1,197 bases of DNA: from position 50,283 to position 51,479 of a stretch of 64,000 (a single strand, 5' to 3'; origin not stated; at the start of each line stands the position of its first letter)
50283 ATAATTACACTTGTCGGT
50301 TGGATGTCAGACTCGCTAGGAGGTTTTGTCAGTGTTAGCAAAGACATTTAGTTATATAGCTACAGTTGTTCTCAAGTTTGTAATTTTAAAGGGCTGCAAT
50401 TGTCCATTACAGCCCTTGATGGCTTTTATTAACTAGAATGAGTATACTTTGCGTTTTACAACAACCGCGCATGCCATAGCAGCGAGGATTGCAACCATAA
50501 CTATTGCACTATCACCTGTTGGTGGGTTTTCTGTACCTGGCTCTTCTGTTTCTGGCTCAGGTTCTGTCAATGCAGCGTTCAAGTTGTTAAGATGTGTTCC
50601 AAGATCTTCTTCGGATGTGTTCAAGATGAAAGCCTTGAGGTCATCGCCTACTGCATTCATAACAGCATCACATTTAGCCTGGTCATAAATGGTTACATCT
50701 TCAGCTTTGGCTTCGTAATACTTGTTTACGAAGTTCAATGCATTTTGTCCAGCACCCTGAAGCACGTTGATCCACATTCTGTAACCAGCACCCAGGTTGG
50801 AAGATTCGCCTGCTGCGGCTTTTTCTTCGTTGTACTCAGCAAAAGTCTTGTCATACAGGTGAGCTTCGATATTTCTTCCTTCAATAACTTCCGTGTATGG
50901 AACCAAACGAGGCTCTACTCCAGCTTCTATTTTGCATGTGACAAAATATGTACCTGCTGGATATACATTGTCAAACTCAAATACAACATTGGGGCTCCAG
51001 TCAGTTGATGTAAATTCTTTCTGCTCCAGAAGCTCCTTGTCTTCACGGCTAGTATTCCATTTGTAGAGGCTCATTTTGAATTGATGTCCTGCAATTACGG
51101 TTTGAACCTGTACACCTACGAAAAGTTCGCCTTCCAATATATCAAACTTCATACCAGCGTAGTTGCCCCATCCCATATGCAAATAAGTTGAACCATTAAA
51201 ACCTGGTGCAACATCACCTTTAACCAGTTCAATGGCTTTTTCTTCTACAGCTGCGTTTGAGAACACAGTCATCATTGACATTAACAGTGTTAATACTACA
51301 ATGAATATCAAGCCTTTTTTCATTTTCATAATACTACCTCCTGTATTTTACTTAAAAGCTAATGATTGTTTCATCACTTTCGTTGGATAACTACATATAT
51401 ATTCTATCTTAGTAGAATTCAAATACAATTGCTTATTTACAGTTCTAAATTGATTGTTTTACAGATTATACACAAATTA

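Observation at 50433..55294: Tandem duplication of a lipoprotein + sortase-substrate cassette, with an SRAP/HD gene pair inserted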

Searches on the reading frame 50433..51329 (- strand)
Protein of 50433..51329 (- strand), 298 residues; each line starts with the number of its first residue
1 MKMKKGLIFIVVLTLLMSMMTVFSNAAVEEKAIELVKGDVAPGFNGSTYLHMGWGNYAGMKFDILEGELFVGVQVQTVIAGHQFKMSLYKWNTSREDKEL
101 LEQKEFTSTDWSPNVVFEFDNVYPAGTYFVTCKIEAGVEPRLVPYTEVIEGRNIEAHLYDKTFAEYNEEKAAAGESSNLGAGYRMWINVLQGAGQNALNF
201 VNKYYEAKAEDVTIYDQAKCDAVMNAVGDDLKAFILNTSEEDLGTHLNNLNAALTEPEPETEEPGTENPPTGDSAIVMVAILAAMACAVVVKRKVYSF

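Call 6: search_protein_families(library=pfam, proteins=[window:50433-51329:-], max_evalue=1)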
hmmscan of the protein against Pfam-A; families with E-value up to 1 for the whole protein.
window:50433-51329:- (298 aa): 1 family
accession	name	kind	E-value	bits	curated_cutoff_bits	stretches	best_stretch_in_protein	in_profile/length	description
PF08780.16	NTase_sub_bind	-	0.21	12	31.8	0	146-168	84-106/126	Nucleotidyltransferase substrate binding protein like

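Call 7: search_protein_families(library=ncbifam, proteins=[window:50433-51329:-], max_evalue=1)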
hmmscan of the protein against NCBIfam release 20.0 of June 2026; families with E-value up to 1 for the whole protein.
window:50433-51329:- (298 aa): 3 families
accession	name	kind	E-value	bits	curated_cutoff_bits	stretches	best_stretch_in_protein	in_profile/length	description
NF033846.1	Rumino_NPXTG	domain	0.012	15.9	23.5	1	268-294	1-28/30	NPXTG-anchored protein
NF053514.2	JUQZ_fam_ocin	equivalog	0.075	13.3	40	1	3-75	1-75/107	BLB8/JUQZ-1 family protein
NF053819.1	EF0750_LPXTG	subfamily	0.18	12.4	47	0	1-28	1-28/105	EF2685/EF0750 family sortase-dependent surface protein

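Call 10: find_homologous_proteins(query=window:50433-51329:-)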
Query window:50433-51329:- (298 aa): 8 proteins with E <= 0.001 among 1627 candidates.
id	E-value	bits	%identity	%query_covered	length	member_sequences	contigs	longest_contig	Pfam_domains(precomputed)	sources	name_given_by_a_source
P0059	4.3e-191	651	98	100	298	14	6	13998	-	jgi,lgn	jgi:hypothetical protein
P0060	3.4e-174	596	88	100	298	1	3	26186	-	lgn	-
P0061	3.8e-153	527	81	100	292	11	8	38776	-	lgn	-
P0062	2.4e-139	482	76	100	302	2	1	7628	-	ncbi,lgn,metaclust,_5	metaclust:\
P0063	2.9e-106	373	63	98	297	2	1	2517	-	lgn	-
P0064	3.5e-94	333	79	68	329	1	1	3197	-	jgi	jgi:hypothetical protein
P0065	6.5e-65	237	47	93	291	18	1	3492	-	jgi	jgi:hypothetical protein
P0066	1.4e-62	230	46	93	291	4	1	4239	-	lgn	-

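Call 12: find_encoding_contigs(protein=P0061, flank=8000, max_places=4)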
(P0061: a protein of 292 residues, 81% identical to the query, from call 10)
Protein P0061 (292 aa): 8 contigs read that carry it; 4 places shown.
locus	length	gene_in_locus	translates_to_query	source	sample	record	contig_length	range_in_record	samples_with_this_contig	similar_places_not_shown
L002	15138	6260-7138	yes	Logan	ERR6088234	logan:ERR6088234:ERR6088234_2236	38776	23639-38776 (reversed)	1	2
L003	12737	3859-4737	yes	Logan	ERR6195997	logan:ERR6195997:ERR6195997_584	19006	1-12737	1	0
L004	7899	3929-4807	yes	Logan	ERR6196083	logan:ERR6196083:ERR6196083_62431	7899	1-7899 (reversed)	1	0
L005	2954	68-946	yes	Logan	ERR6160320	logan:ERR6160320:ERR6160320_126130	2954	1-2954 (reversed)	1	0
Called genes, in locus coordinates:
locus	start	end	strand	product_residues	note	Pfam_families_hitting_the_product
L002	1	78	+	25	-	?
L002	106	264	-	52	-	-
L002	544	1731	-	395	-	PF03977:OAD_beta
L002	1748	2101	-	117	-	PF04277:OAD_gamma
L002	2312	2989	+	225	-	-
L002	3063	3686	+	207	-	PF01966:HD (weak)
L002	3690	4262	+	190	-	PF02586:SRAP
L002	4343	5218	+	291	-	-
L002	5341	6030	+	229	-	-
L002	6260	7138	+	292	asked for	-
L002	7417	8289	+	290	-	PF01734:Patatin, PF19890:DUF6363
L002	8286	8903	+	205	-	PF01569:PAP2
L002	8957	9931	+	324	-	PF16654:DAPDH_C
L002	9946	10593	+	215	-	PF01791:DeoC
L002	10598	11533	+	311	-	PF00294:PfkB, PF08543:Phos_pyr_kin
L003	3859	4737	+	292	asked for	-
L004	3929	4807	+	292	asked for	-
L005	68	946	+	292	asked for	-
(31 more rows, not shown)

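Call 14: find_encoding_contigs(protein=P0060, flank=8000, max_places=4)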
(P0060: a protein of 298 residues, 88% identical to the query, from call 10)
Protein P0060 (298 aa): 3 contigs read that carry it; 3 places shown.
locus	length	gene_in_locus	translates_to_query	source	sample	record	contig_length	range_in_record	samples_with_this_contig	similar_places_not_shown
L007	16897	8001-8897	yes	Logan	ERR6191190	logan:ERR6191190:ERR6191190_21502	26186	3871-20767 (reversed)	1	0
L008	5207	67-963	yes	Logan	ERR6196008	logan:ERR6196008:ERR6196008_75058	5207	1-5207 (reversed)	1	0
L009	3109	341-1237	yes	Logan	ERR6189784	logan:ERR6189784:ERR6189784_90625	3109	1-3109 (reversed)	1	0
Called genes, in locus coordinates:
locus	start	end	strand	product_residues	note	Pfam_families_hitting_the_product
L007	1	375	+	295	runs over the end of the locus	PF13353:Fer4_12, PF12837:Fer4_6 (faint), PF12838:Fer4_7 (weak), PF14697:Fer4_21 (weak), PF00037:Fer4 (weak), PF04055:Radical_SAM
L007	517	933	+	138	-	PF01475:FUR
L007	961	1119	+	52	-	PF00301:Rubredoxin, PF21349:RUBY_RBDX (faint)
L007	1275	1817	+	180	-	PF21349:RUBY_RBDX, PF02915:Rubrerythrin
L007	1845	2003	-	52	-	-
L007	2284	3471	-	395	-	PF03977:OAD_beta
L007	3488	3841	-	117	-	PF04277:OAD_gamma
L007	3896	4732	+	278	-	-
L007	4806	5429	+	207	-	PF01966:HD (weak)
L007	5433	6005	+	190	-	PF02586:SRAP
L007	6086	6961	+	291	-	-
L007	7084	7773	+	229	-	-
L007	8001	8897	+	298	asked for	-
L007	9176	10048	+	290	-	PF01734:Patatin, PF19890:DUF6363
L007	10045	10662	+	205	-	PF01569:PAP2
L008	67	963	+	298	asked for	-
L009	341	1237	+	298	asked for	-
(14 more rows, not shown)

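Call 40: find_encoding_contigs(protein=P0063, flank=8000, max_places=4)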
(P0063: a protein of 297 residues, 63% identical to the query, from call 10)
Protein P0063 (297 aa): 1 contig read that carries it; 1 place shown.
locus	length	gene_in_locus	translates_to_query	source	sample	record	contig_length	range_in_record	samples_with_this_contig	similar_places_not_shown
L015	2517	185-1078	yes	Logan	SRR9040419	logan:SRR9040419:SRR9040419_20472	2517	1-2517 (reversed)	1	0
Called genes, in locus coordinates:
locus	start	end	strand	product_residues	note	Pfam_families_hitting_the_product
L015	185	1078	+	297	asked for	-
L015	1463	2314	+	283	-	PF01734:Patatin, PF19890:DUF6363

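Call 67: find_encoding_contigs(protein=P0066, flank=8000, max_places=3)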
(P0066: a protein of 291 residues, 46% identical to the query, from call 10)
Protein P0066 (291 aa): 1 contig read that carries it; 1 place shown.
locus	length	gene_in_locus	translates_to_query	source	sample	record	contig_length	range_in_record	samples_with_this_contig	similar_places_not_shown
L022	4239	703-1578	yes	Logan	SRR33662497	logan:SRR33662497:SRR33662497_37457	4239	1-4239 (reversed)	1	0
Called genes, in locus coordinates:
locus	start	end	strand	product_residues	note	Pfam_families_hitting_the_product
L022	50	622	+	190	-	PF02586:SRAP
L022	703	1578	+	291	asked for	-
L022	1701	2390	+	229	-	-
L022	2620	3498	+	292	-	-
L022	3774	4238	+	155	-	?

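Call 70: search_protein_families(library=padloc, proteins=[window:50433-51329:-], max_evalue=0.01)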
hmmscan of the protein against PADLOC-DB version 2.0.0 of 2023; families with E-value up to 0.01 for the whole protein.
window:50433-51329:- (298 aa): 0 families

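Call 71: search_protein_families(library=phrogs, proteins=[window:50433-51329:-], max_evalue=0.01)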
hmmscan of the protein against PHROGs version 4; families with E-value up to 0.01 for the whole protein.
window:50433-51329:- (298 aa): 0 families

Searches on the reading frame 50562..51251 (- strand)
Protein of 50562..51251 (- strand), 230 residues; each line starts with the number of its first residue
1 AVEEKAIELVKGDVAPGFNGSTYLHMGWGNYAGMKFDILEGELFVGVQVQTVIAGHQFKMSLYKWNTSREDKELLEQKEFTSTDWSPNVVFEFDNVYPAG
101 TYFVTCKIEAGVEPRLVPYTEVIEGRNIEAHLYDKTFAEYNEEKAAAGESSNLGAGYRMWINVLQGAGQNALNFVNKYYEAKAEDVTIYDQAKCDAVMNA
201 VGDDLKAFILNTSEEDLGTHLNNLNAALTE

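Call 32: predict_structure(alignment_id=A4)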
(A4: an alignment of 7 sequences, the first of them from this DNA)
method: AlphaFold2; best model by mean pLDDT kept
length: 230 residues; sequences in the alignment: 7
mean_pLDDT: 87.9   pTM: 0.86
mean pLDDT of the five models: 87.9, 78.7, 77.9, 75.7, 74.6
residues with pLDDT >= 90: 136; 70-90: 75; 50-70: 19; < 50: 0
segments of 3 or more residues with pLDDT < 50: none
pLDDT, mean of each block of 10 residues (from residue 1): 91 85 69 91 91 75 93 90 66 90 86 80 96 89 88 89 93 95 90 95 93 96 92
secondary structure, 60 per line:
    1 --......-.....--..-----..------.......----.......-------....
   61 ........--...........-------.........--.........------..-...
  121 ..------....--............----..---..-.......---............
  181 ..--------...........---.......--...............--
elements in order: E3-8 E10-14 E32-38 E43-49 E57-68 E71-81 E89-97 E100-108 E118-122 E129-132 H137-146 E159-165 H169-182 H191-201 H205-211 H214-228

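Call 36: search_protein_representatives(alignment_id=A4)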
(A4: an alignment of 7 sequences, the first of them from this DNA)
Query: 7 sequences, 231 profile positions. Proteins with E-value up to 0.001 (for the whole library): 9; up to 1e-10: 6; up to 1e-30: 3. The best 9 are listed.
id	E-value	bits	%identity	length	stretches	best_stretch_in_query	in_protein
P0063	6.1e-112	389.1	-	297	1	1-231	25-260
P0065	3.5e-110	383.4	-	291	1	1-231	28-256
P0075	2.7e-78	279.0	-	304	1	1-231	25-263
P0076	4.1e-19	85.4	-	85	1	48-125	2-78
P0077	8.7e-19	84.3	-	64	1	160-210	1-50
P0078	5.7e-17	78.4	-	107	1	181-231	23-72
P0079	1.5e-09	54.1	-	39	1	177-210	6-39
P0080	2.1e-09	53.6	-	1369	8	78-129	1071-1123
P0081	9.9e-05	38.3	-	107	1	28-55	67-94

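Call 39: find_encoding_contigs(protein=P0075, flank=8000, max_places=4)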
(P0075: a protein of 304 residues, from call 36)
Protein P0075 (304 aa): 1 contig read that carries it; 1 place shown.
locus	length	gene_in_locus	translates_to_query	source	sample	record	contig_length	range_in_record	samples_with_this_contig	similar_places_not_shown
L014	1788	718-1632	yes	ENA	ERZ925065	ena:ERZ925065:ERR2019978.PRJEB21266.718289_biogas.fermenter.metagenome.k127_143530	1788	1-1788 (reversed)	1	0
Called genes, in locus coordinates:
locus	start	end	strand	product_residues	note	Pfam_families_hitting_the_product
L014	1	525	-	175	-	?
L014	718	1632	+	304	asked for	-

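Call 60: find_related_loci(query=A4, collection=metagenome_contigs, flank=6000)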
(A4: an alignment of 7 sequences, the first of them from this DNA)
Query A4 (230 aa) in metagenome_contigs; peptide patterns used: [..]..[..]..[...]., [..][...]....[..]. (x = any residue, [..] = any of these).
454 stretches matched a pattern; 2 encode a relative of the query (tblastn E <= 1e-3); 2 distinct loci.
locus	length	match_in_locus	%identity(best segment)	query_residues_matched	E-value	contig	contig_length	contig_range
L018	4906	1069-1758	99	1-230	5e-159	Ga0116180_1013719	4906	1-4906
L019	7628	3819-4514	70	1-228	1e-96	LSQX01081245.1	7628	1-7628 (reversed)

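Call 61: find_related_loci(query=A4, collection=viral_contigs, flank=6000)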
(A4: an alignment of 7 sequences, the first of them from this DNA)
Query A4 (230 aa) in viral_contigs; peptide patterns used: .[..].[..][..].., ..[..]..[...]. (x = any residue, [..] = any of these).
303 stretches matched a pattern, but none encodes a relative of the query by tblastn (E <= 1e-3).

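Call 72: search_solved_structures(query=A4, max_evalue=1)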
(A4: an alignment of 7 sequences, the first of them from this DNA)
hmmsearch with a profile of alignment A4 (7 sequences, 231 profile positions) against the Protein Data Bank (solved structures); distinct sequences matched with E-value up to 1: 0.

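Call 78: fold_search(model_id=the predicted structure, library=pdb)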
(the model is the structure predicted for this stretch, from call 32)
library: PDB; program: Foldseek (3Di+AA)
matches with E <= 10: 1465; with E <= 0.001: 5
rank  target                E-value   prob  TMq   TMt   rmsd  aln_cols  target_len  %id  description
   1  2gsy_E                6.3e-04  0.87  0.23  0.15  15.6       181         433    9  The 2.6A structure of Infectious Bursal Virus Derived T=1 Particles (released 2006-07-18)
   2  7vrn_B                6.3e-04  0.60  0.19  0.12  21.4       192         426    8  Structure of infectious bursal disease virus Gt strain (released 2022-03-30)
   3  1wce_F                6.6e-04  0.72  0.24  0.15  20.3       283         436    8  Crystal structure of the T13 IBDV viral particle reveals a missing link in icosahedral viruses evolution (released 2005-04-06)
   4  7kc4_B                7.8e-04  0.66  0.22  0.12  16.7       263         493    7  Human WLS in complex with WNT8A (released 2021-01-06)
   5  6yg8_E                9.8e-04  0.99  0.29  0.14   8.7       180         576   12  Cryo-EM structure of a BcsB pentamer in the context of an assembled Bcs macrocomplex (released 2021-02-24)
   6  1wce_A                1.1e-03  0.75  0.24  0.15  18.8       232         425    8  Crystal structure of the T13 IBDV viral particle reveals a missing link in icosahedral viruses evolution (released 2005-04-06)
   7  2gsy_Q                1.1e-03  0.51  0.22  0.14  21.1       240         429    8  The 2.6A structure of Infectious Bursal Virus Derived T=1 Particles (released 2006-07-18)
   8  9fmt_C                1.2e-03  0.99  0.31  0.15  10.9       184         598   11  Cryo-EM structure of the BcsB hexameric crown from the E. coli cellulose secretion macrocomplex (released 2024-10-16)
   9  2df7_D                1.2e-03  0.57  0.21  0.14  17.7       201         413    8  Crystal structure of infectious bursal disease virus VP2 subviral particle (released 2006-06-27)
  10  2gsy_A                1.4e-03  0.47  0.22  0.14  20.7       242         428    8  The 2.6A structure of Infectious Bursal Virus Derived T=1 Particles (released 2006-07-18)
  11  2gsy_P                1.4e-03  0.47  0.22  0.14  20.9       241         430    7  The 2.6A structure of Infectious Bursal Virus Derived T=1 Particles (released 2006-07-18)
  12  2df7_H                1.4e-03  0.44  0.21  0.14  20.6       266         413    8  Crystal structure of infectious bursal disease virus VP2 subviral particle (released 2006-06-27)
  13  7jrl                  1.5e-03  0.95  0.20  0.12  13.6       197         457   13  The structure of CBM51-2 in complex with GlcNAc and INT domains from Clostridium perfringens ZmpB (released 2021-02-03)
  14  1wce_G                1.5e-03  0.72  0.24  0.15  18.8       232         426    8  Crystal structure of the T13 IBDV viral particle reveals a missing link in icosahedral viruses evolution (released 2005-04-06)
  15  1wce_E                1.5e-03  0.72  0.24  0.15  18.8       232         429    8  Crystal structure of the T13 IBDV viral particle reveals a missing link in icosahedral viruses evolution (released 2005-04-06)
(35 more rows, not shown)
